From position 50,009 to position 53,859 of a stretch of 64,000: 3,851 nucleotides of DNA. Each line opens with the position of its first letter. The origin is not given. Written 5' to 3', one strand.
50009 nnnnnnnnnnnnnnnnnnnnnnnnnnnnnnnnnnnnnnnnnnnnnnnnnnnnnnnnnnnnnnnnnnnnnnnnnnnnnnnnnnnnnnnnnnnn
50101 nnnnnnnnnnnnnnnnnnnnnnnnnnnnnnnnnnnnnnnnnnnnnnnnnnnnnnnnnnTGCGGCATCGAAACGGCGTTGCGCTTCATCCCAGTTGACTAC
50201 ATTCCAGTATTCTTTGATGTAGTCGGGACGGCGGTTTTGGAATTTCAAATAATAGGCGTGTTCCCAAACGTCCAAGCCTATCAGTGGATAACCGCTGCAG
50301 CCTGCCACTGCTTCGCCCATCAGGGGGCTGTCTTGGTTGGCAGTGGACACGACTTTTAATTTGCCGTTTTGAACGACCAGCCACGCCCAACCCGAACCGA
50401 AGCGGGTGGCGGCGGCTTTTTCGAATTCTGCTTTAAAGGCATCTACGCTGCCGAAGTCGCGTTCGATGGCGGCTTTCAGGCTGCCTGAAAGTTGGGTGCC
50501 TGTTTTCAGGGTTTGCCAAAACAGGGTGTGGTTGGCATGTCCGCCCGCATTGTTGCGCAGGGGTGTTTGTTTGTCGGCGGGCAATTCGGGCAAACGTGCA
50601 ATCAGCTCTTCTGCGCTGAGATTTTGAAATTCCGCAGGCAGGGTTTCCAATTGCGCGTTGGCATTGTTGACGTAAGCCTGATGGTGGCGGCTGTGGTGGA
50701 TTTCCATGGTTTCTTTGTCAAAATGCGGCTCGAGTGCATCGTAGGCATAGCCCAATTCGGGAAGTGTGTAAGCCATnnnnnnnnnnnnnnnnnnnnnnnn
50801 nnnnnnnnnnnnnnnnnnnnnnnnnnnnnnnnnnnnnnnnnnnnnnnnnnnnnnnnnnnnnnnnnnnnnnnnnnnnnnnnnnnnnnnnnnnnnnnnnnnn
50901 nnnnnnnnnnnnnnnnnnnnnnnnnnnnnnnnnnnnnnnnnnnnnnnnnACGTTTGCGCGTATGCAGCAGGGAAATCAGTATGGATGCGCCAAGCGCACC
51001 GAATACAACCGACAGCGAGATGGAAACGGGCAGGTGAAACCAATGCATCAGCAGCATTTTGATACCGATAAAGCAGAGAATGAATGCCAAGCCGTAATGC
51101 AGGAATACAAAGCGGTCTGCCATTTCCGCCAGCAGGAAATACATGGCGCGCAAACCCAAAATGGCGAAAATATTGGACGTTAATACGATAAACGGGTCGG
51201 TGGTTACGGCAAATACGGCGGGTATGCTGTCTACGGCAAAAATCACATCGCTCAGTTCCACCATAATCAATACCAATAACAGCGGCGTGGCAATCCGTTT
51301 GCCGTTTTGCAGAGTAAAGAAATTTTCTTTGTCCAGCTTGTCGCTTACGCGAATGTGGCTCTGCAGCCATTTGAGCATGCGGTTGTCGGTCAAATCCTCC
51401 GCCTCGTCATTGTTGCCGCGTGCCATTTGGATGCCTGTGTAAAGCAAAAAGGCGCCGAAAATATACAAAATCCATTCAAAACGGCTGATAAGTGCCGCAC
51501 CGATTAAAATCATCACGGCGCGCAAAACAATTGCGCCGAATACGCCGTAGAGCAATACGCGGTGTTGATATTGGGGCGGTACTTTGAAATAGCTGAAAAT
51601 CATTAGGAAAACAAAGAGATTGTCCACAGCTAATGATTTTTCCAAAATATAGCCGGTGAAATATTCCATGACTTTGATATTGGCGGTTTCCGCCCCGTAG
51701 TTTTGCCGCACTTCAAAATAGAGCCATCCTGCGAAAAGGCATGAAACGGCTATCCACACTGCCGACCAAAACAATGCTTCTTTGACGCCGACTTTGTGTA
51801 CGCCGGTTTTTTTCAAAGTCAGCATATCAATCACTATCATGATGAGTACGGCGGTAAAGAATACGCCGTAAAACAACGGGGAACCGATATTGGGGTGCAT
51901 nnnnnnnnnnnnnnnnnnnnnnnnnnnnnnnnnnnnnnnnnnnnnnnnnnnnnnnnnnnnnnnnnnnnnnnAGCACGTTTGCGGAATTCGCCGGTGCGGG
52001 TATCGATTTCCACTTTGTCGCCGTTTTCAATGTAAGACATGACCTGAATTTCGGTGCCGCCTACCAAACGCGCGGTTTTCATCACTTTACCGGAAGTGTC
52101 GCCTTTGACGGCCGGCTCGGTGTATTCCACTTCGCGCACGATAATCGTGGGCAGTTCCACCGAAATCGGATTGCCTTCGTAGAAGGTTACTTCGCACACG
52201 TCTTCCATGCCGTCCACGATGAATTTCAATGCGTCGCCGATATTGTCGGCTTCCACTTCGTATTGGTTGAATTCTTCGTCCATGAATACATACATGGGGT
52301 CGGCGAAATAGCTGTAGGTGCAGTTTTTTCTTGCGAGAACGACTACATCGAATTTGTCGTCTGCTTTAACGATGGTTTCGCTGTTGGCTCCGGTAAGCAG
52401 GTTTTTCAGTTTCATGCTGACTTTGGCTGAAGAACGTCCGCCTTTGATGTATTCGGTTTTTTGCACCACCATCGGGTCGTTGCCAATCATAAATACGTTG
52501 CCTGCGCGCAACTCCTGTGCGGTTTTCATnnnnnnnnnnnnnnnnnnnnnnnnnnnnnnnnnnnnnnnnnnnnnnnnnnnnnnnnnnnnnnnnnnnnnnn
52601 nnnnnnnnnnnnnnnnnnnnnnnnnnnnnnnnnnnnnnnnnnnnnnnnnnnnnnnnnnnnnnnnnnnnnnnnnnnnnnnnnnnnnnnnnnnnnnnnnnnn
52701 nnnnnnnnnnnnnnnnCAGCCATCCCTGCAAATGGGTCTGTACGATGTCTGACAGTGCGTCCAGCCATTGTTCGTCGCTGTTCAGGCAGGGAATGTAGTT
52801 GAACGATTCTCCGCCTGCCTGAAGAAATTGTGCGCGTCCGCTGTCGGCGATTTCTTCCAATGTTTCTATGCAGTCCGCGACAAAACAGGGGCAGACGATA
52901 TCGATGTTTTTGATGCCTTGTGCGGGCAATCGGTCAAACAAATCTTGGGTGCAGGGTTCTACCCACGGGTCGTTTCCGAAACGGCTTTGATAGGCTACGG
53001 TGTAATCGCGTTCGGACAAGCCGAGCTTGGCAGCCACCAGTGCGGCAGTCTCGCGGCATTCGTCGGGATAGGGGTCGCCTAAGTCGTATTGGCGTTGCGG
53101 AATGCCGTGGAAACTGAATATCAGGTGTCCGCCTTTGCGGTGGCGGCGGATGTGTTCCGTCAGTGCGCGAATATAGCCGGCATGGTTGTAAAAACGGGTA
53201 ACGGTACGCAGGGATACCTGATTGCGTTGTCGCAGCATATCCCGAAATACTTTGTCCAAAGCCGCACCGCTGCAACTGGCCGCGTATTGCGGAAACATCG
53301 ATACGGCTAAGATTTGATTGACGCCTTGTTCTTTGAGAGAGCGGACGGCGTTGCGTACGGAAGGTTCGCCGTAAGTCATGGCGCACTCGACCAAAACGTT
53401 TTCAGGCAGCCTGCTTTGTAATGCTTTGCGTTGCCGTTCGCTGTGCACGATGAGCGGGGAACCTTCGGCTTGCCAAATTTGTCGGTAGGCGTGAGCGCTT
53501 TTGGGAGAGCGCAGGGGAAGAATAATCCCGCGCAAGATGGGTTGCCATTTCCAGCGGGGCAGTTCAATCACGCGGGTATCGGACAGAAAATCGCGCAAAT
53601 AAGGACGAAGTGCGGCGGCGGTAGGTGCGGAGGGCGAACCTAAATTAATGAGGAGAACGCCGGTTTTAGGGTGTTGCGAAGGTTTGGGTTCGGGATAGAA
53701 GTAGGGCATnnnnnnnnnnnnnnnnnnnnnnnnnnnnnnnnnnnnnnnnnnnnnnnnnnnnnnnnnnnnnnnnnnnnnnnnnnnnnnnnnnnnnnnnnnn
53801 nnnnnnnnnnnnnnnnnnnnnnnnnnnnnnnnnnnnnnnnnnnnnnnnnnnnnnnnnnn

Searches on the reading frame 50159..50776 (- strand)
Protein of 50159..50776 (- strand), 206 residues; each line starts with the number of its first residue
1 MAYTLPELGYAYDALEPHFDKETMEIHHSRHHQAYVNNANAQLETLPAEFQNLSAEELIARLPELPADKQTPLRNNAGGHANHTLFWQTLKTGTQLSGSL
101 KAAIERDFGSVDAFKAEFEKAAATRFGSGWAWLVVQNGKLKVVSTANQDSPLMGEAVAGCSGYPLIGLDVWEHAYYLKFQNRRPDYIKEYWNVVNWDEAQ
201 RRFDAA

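Call 58: search_protein_families(library=pfam, proteins=[window:50159-50776:-])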
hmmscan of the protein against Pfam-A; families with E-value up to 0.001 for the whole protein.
window:50159-50776:- (206 aa): 2 families
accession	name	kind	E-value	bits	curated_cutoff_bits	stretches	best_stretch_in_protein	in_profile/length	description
PF02777.23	Sod_Fe_C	-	1.2e-41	141.3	20.9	1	97-202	2-102/102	Iron/manganese superoxide dismutases, C-terminal domain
PF00081.27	Sod_Fe_N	-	2e-31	108.7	27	1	3-90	2-81/82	Iron/manganese superoxide dismutases, alpha-hairpin domain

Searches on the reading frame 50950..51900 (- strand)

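Call 58: search_protein_families(library=pfam, proteins=[window:50950-51900:-])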
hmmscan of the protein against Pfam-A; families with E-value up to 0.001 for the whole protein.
window:50950-51900:- (317 aa): 2 families
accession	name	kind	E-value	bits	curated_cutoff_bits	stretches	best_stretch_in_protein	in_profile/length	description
PF03741.22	TerC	-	1.1e-55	188.6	27.8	1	81-284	1-176/178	Integral membrane protein TerC family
PF04332.21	DUF475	-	7.9e-05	23.1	27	1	208-316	182-292/293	Protein of unknown function (DUF475)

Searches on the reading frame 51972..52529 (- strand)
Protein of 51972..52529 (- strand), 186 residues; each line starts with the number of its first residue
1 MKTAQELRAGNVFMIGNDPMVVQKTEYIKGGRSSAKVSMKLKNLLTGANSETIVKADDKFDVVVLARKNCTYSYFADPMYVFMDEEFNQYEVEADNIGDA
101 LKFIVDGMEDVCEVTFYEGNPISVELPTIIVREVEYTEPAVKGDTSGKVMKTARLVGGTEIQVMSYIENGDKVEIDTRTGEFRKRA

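Call 58: search_protein_families(library=pfam, proteins=[window:51972-52529:-])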
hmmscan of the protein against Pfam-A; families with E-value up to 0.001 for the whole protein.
window:51972-52529:- (186 aa): 3 families
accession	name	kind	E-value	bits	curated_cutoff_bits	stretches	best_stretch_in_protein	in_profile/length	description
PF09285.17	Elong-fact-P_C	-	2.7e-19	69.1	25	1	131-185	2-56/56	Elongation factor P, C-terminal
PF08207.18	EFP_N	-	7.5e-19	67.9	23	1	3-60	1-58/58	Elongation factor P (EF-P) KOW-like domain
PF01132.26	EFP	-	4.8e-18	65.3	27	1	68-122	1-54/54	Elongation factor P (EF-P) OB domain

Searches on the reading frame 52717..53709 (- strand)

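Call 58: search_protein_families(library=pfam, proteins=[window:52717-53709:-])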
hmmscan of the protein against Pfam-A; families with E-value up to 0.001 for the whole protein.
window:52717-53709:- (331 aa): 2 families
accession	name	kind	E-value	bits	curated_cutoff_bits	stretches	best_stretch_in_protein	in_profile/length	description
PF00762.24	Ferrochelatase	-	5.8e-110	367.6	27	1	15-326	1-316/317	Ferrochelatase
PF01903.22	CbiX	-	0.00042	21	22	0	95-139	17-61/106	CbiX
